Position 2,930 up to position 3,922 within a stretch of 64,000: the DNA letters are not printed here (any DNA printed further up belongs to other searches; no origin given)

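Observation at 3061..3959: Two-gene cassette (about 231 aa plus 54 aa) wedged between parE and parC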

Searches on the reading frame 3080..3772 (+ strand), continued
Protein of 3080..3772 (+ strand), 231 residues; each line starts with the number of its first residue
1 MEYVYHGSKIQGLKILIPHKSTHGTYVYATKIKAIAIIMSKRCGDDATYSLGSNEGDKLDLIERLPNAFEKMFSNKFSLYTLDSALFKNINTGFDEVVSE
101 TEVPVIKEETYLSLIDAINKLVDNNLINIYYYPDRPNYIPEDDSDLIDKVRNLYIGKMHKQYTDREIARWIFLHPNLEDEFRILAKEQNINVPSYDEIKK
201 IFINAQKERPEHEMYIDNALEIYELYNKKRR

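Call 32: search_solved_structures(query=A1, max_evalue=10, show_alignments=3)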
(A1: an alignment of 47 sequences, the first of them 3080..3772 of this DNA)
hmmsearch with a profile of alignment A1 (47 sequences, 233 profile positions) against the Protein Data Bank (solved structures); distinct sequences matched with E-value up to 10: 6.
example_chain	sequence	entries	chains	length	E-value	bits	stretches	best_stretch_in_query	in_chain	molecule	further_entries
8fg6_B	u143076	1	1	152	0.13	15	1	95-167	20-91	C104.1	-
1cqx_A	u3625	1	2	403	0.85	12.3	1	144-204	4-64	FLAVOHEMOPROTEIN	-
3ozu_A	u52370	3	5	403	0.85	12.3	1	144-204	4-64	Flavohemoprotein | Flavohemoglobin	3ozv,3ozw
3bu2_A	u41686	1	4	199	1.1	11.9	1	26-87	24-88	Putative tRNA-binding protein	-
1cg5_A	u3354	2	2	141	1.4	11.6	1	145-204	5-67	PROTEIN (HEMOGLOBIN)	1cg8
3ic9_A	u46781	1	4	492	2.6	10.7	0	153-206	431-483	dihydrolipoamide dehydrogenase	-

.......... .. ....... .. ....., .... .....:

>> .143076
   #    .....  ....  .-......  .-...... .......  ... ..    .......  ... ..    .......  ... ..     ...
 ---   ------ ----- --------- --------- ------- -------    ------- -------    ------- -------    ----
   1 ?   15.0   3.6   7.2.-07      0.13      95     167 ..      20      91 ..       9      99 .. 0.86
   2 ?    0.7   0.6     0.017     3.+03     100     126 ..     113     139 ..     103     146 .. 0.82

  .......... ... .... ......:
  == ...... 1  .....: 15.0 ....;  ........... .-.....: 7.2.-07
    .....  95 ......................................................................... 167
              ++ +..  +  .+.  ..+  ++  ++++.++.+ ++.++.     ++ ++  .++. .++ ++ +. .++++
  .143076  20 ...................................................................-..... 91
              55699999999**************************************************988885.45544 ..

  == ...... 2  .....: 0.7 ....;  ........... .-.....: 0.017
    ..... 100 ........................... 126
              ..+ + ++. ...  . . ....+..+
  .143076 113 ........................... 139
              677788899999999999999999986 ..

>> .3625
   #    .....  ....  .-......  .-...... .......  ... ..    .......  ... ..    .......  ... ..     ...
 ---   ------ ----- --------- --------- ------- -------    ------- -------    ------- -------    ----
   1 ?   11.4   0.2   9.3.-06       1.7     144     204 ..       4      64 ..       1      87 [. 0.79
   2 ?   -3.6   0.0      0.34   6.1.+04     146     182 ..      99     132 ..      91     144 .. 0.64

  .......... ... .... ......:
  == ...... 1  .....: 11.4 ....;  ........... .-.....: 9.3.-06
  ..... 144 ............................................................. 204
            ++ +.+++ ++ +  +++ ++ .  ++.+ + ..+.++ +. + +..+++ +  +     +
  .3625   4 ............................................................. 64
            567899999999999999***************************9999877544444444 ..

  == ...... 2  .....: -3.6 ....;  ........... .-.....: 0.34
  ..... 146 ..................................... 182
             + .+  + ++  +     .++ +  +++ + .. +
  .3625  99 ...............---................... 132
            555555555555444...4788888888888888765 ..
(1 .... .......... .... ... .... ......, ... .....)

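Call 33: search_protein_families(library=pfam, alignment_id=A1, max_evalue=1)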
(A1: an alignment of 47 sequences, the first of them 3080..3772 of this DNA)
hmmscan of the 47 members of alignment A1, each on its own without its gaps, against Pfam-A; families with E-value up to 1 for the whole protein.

A. member 1, window:3080-3772:+ (231 aa): 1 family
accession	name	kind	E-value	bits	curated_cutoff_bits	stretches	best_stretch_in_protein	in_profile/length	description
PF21820.2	DUF6886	-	0.046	13.8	27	1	42-119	55-130/164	Family of unknown function (DUF6886)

B. families by the number of members that match (of 47 scanned): 34 families (the first 25 are shown)
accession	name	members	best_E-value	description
PF21820.2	DUF6886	22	9.5e-06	Family of unknown function (DUF6886)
PF12081.13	GldM_1st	2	0.0067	GldM N-terminal domain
PF09406.16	DUF2004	2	0.091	Protein of unknown function (DUF2004)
PF11640.13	TAN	1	0.0046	Telomere-length maintenance and DNA damage repair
PF13188.13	PAS_8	1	0.0078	PAS domain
PF05714.16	PFam54_60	1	0.011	Borrelia Bbcrasp-1 domain containing protein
PF07697.16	7TMR-HDED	1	0.012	7TM-HD extracellular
PF18760.7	ART-PolyVal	1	0.015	ADP-Ribosyltransferase in polyvalent proteins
PF18680.6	SPECT1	1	0.024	Plasmodium host cell traversal SPECT1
PF03065.20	Glyco_hydro_57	1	0.028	Glycosyl hydrolase family 57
PF00359.27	PTS_EIIA_2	1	0.033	Phosphoenolpyruvate-dependent sugar phosphotransferase system, EIIA 2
PF00580.27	UvrD-helicase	1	0.034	UvrD/REP helicase N-terminal domain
PF09079.17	Cdc6_C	1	0.038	CDC6, C terminal winged helix domain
PF04248.19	NTP_transf_9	1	0.041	Domain of unknown function (DUF427)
PF09286.16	Pro-kuma_activ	1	0.047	Pro-kumamolisin, activation domain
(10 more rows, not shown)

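Call 38: fold_search(model_id=the predicted structure, library=viral)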
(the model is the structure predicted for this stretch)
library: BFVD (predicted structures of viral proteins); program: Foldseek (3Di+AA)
matches with E <= 10: 511; with E <= 0.001: 2
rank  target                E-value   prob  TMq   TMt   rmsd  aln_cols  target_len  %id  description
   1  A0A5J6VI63            3.1e-07  1.00  0.42  0.31   3.7       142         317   15  Uncharacterized protein [Megaviridae environmental sample]
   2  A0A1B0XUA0            8.3e-04  0.99  0.27  0.20  15.3       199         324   10  (no name in the UniProt tables at hand)
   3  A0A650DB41            2.0e-03  1.00  0.30  0.22   3.6       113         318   14  (no name in the UniProt tables at hand)
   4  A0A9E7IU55            7.3e-03  1.00  0.28  0.56   7.8       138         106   14  (no name in the UniProt tables at hand)
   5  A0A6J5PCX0            1.0e-02  0.15  0.14  0.14  17.4       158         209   14  Uncharacterized protein [uncultured Caudovirales phage]
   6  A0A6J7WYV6            1.2e-02  0.66  0.27  0.17  14.2       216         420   10  Uncharacterized protein [uncultured Caudovirales phage]
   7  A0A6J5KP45            1.7e-02  1.00  0.26  0.66   3.3       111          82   15  Uncharacterized protein [uncultured Caudovirales phage]
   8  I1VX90                2.1e-02  0.96  0.28  0.20   6.8       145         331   19  (no name in the UniProt tables at hand)
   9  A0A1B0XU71            3.7e-02  0.54  0.21  0.17  13.2       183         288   14  (no name in the UniProt tables at hand)
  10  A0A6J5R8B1            4.7e-02  0.99  0.29  0.48   8.2       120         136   12  Uncharacterized protein [uncultured Caudovirales phage]
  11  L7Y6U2                8.6e-02  0.14  0.20  0.22  16.2       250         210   12  Putative ankyrin repeat protein [Megavirus lba]
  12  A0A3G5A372            9.1e-02  0.05  0.13  0.14  19.8       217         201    8  Uncharacterized protein [Harvfovirus sp.]
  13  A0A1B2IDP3            1.1e-01  0.66  0.27  0.52   6.6       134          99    8  Uncharacterized protein [Erwinia phage vB_EamM_Kwan]
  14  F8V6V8                1.2e-01  0.13  0.16  0.15  13.5       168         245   15  Uncharacterized protein L766b [Acanthamoeba polyphaga mimivirus]
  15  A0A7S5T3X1            1.3e-01  0.03  0.10  0.04  18.3       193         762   13  (no name in the UniProt tables at hand)
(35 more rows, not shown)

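Call 48: find_related_loci(query=A3, collection=metagenome_contigs, flank=4000)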
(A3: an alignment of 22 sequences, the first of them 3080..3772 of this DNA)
Query A3 (231 aa) in metagenome_contigs; peptide patterns used: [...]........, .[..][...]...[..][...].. (x = any residue, [..] = any of these).
190 stretches matched a pattern; 66 encode a relative of the query (tblastn E <= 1e-3); 66 distinct loci.
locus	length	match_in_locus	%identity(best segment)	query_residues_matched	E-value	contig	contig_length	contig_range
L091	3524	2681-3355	68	1-225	1e-102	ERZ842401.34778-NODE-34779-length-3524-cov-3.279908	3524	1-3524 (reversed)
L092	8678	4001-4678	59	1-226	4e-78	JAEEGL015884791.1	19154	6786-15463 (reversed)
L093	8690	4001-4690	53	1-231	8e-78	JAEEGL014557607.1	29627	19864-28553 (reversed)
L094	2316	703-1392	52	1-231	6e-78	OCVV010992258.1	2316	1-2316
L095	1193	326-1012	53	1-229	1e-79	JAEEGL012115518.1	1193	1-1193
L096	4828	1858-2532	46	1-219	2e-55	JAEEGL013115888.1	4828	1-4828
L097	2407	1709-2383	46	1-219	1e-54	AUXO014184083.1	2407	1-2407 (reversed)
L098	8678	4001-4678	45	1-221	3e-54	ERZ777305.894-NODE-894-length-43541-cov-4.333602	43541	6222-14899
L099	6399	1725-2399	43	1-220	6e-53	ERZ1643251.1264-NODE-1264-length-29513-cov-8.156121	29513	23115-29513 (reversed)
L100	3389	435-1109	46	1-219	8e-52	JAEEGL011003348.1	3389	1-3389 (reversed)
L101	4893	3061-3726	42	1-219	8e-50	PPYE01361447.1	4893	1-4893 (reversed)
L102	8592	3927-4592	42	1-219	2e-49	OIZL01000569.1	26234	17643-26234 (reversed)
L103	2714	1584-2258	42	1-219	2e-49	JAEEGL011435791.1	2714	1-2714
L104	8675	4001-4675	45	1-219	8e-49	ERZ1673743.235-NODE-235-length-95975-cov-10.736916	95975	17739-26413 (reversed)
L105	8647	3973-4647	45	1-219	1e-48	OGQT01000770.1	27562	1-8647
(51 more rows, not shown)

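Call 49: find_related_loci(query=A3, collection=viral_contigs, flank=5000)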
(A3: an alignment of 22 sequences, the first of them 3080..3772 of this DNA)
Query A3 (231 aa) in viral_contigs; peptide patterns used: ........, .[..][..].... (x = any residue, [..] = any of these).
217 stretches matched a pattern, but none encodes a relative of the query by tblastn (E <= 1e-3).

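Call 65: search_protein_families(library=pfam, alignment_id=A5, max_evalue=0.0001)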
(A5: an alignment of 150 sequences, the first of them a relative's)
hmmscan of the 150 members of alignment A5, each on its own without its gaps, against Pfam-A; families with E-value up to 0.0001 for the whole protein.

A. member 1, L001:4903-5925:+ (341 aa): 0 families

B. families by the number of members that match (of 150 scanned): 109 families (the first 25 are shown)
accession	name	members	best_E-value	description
PF13673.13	Acetyltransf_10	6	1.1e-32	Acetyltransferase (GNAT) domain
PF00583.31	Acetyltransf_1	6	5.8e-15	Acetyltransferase (GNAT) family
PF13508.13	Acetyltransf_7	6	1.9e-12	Acetyltransferase (GNAT) domain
PF13527.13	Acetyltransf_9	5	1.1e-05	Acetyltransferase (GNAT) domain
PF08445.16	FR47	4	8.3e-07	FR47-like protein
PF01752.23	Peptidase_M9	4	4.9e-05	Collagenase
PF06250.17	YhcG_C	3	1.4e-36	YhcG PDDEXK nuclease domain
PF17761.7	DUF1016_N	3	2.1e-26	DUF1016 N-terminal domain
PF00753.33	Lactamase_B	3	1.8e-18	Metallo-beta-lactamase superfamily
PF13292.11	DXP_synthase_N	2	3.4e-118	1-deoxy-D-xylulose-5-phosphate synthase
PF00589.27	Phage_integrase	2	8.2e-50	Phage integrase family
PF02779.29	Transket_pyr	2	6.8e-44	Transketolase, pyrimidine binding domain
PF00535.33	Glycos_transf_2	2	2.2e-32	Glycosyl transferase family 2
PF00005.33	ABC_tran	2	6.8e-32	ABC transporter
PF02780.25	Transketolase_C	2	1.5e-22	Transketolase, C-terminal domain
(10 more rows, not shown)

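Call 73: search_protein_families(library=pfam, proteins=[P0229, P0254, P0258, P0200, P0202, P0164, P0171, P0244, P0251, P0261], max_evalue=1)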
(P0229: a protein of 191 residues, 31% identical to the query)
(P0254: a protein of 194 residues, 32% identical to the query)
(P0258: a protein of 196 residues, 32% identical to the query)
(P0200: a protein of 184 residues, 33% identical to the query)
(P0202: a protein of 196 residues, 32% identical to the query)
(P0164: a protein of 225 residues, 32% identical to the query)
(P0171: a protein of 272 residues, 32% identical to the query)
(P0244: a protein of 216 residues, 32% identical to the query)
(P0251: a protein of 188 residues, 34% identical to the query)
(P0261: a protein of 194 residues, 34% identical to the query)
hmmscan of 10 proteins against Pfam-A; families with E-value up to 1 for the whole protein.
P0229 (191 aa): 1 family
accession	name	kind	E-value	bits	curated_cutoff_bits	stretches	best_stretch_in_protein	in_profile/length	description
PF12210.13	Hrs_helical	-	0.28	12.1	30.6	1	160-186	27-53/95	Hepatocyte growth factor-regulated tyrosine kinase substrate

P0254 (194 aa): 0 families

P0258 (196 aa): 0 families

P0200 (184 aa): 2 families
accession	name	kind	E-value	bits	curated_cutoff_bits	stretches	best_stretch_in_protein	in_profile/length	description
PF18760.7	ART-PolyVal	-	0.0027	18.9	31.2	1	4-48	9-53/140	ADP-Ribosyltransferase in polyvalent proteins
PF21820.2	DUF6886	-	0.0052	16.8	27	1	45-124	57-133/164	Family of unknown function (DUF6886)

P0202 (196 aa): 2 families
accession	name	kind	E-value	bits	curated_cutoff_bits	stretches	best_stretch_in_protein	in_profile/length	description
PF06738.18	ThrE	-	0.054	13.4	26.3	1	14-51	94-131/241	Putative threonine/serine exporter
PF06941.18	NT5C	-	0.22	11.8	24.8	1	97-140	113-154/180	5' nucleotidase, deoxy (Pyrimidine), cytosolic type C protein (NT5C)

P0164 (225 aa): 0 families

P0171 (272 aa): 4 families
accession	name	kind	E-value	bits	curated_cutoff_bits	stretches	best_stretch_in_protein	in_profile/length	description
PF21820.2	DUF6886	-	9.5e-06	25.8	27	1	56-124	67-133/164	Family of unknown function (DUF6886)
PF12081.13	GldM_1st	-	0.0067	16.9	25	1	111-249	54-177/194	GldM N-terminal domain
PF12475.13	Amdo_NSP_1-3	-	0.076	13.6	25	1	17-50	7-40/54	Amdovirus non-structural protein 1-3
PF04857.26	CAF1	-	0.12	12.1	24.2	1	178-267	119-193/320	CAF1 family ribonuclease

P0244 (216 aa): 1 family
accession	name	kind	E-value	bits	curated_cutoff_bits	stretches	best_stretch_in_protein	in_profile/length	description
PF04535.17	CASP_dom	-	0.18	12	26.2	1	22-84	80-144/151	Casparian strip membrane protein domain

P0251 (188 aa): 1 family
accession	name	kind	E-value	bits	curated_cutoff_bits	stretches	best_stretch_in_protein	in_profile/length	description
PF19411.4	Clink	-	0.0051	17.3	25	1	36-81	39-83/141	Cell cycle link protein Clink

P0261 (194 aa): 1 family
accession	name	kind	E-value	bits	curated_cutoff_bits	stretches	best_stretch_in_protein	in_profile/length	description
PF04237.18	YjbR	-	0.15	13.1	30.1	1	23-79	13-68/88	YjbR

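Call 76: search_dna_similar(query=window:3080-3772:+, collection=plasmids, mode=protein, max_evalue=0.001, max_rows=10)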
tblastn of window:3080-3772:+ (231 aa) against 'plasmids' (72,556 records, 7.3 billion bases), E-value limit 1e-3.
No match.

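Call 77: search_dna_similar(query=window:3080-3772:+, collection=phages, mode=protein, max_evalue=0.001, max_rows=10)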
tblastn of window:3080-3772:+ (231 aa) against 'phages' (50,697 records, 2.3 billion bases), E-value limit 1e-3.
No match.

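Call 78: find_encoding_contigs(protein=P0003, flank=3000, max_places=2)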
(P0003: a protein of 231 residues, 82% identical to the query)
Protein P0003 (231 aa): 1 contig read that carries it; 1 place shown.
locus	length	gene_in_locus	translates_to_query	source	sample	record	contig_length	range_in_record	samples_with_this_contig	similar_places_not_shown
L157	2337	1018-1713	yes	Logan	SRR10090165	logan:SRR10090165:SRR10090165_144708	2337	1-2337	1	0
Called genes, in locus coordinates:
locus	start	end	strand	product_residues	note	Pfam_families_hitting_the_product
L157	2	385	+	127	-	?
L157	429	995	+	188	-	PF01966:HD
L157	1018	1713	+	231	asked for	-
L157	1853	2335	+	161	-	?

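Call 79: find_encoding_contigs(protein=P0002, flank=3000, max_places=2)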
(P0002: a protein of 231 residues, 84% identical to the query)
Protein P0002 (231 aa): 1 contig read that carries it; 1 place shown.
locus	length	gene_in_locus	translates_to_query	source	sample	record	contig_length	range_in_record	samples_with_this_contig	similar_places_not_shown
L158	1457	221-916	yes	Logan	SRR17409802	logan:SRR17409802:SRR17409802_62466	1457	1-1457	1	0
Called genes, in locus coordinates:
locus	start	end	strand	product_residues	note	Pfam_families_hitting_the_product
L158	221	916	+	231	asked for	-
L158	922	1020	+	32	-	-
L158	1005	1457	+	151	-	?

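Call 80: find_encoding_contigs(protein=P0005, flank=5000, max_places=2)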
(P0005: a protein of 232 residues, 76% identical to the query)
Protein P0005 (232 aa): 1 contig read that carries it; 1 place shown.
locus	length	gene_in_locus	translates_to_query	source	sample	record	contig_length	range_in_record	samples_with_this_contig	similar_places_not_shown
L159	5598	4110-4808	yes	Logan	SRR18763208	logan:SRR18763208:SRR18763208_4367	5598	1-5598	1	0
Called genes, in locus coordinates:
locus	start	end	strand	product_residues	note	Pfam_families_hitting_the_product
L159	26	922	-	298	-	-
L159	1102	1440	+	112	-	PF01245:Ribosomal_L19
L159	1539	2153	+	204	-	PF10502:Peptidase_S26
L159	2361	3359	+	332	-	PF03572:Peptidase_S41 (weak)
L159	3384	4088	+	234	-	-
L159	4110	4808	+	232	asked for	-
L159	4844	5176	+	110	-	PF04266:ASCH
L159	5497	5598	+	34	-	?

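Call 81: find_encoding_contigs(protein=P0006, flank=5000, max_places=2)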
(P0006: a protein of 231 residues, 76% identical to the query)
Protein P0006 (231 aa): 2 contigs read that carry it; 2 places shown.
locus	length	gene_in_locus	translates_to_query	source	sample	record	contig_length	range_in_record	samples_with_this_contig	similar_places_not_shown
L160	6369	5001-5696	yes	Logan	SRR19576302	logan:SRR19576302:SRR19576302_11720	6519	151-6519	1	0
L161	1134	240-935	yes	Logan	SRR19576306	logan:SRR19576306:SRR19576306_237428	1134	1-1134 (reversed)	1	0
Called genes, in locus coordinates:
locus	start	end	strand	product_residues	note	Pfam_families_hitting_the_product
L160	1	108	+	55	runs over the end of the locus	PF27070:HTH_Rpn_C (weak)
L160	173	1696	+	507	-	PF01268:FTHFS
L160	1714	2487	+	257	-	PF00106:adh_short, PF13561:adh_short_C2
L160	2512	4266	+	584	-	-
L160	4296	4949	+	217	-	PF06541:ABC_trans_CmpB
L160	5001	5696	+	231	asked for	-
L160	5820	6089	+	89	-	PF04229:GrpB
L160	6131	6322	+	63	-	PF04229:GrpB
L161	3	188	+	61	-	?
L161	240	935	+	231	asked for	-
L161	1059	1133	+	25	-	?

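Call 92: search_protein_families(library=pfam, proteins=[L001:6788-7291:+, L008:7848-8288:+, L009:7768-8043:+, L159:4844-5173:+, L159:3384-4085:+, L160:5820-6086:+], max_evalue=0.1)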
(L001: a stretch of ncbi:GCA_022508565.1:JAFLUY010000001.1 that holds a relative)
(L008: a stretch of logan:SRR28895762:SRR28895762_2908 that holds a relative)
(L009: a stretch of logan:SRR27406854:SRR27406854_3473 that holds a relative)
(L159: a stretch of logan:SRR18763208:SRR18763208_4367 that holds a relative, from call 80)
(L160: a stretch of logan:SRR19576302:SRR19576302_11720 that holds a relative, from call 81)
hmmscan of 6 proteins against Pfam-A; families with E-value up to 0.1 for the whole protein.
L001:6788-7291:+ (168 aa): 1 family
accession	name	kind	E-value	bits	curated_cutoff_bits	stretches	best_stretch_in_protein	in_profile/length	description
PF23988.1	DUF7309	-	0.031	14.1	27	1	57-95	116-154/170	Domain of unknown function (DUF7309)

L008:7848-8288:+ (147 aa): 0 families

L009:7768-8043:+ (92 aa): 1 family
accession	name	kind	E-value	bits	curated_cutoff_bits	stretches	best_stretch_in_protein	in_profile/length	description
PF23834.1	DUF7204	-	0.032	15.1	27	1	27-41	8-22/50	Domain of unknown function (DUF7204)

L159:4844-5173:+ (110 aa): 3 families
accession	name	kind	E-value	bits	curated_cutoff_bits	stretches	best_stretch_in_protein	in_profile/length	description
PF04266.20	ASCH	-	4.9e-10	40.5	21.2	1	4-109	2-100/103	ASCH domain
PF12961.13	DUF3850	-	0.00052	20.6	22.9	1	6-42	7-40/77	Domain of unknown function (DUF3850)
PF19937.4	GldC-like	-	0.056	14.4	25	1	68-95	28-55/90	Gliding motility-associated protein GldC-like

L159:3384-4085:+ (234 aa): 3 families
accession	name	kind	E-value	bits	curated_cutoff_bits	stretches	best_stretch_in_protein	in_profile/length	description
PF13485.12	Peptidase_MA_2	-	0.00019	21.8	32.4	1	76-208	39-168/201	Peptidase MA superfamily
PF06114.19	Peptidase_M78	-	0.028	14.6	22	1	91-130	31-63/123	IrrE N-terminal-like domain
PF20573.4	DUF6782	-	0.075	12.7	27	0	79-112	67-101/241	Putative metallopeptidase family (DUF6782)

L160:5820-6086:+ (89 aa): 2 families
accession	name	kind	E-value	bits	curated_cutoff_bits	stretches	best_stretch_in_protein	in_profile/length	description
PF04229.20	GrpB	-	8.9e-16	58.9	25.5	1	18-75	14-67/159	GrpB protein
PF10239.14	DUF2465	-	0.029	14.2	30.5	1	22-86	135-199/302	Protein of unknown function (DUF2465)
